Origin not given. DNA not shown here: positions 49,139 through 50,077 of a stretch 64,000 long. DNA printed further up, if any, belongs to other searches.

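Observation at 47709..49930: Three-gene operon: unknown protein, MIT-AAA+ (Vps4/CdvC-like) ATPase, and a coiled-coil ESCRT-III-like protein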

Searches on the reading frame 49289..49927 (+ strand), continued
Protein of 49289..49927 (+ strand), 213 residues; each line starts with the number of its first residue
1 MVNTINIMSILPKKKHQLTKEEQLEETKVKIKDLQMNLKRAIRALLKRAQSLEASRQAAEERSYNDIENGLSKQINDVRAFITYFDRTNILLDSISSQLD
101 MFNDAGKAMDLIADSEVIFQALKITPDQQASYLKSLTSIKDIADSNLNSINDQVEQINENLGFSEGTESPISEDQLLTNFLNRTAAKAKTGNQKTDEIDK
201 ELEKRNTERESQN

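Call 81: search_solved_structures(query=A4, max_evalue=10, show_alignments=1)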
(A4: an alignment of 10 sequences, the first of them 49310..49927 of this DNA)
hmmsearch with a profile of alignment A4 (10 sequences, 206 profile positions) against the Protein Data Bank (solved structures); distinct sequences matched with E-value up to 10: 3.
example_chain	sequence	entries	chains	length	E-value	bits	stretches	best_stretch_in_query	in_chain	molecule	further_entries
4ine_A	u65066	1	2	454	0.17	14.6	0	123-181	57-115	Protein PMT-2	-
5twb_A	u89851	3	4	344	0.52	13.1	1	76-98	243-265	Ferredoxin--NADP reductase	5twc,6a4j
9s9j_A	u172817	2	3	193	2.3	10.9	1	8-98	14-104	Cell division protein CdvB, Vps2 like protein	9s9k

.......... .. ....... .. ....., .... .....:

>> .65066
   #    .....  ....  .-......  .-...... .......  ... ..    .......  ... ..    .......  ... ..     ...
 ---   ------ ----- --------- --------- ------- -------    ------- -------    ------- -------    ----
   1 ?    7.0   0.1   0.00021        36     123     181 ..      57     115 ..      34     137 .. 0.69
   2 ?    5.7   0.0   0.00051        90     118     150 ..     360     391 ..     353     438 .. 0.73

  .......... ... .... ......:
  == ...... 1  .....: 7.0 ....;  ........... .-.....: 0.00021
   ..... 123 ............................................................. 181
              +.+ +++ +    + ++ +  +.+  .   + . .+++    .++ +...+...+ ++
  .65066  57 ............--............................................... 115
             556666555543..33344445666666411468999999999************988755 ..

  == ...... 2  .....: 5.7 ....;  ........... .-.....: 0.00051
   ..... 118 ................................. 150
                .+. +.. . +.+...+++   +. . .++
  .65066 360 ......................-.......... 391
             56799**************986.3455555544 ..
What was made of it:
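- On ESCRT-III / Snf7 (Pfam PF03357): The Ferroplasma-only profile reaches CdvB only at E=2.3 (call 81).
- Tried and rejected: The same profile against PDB gave CdvB at E=2.3 (call 81).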
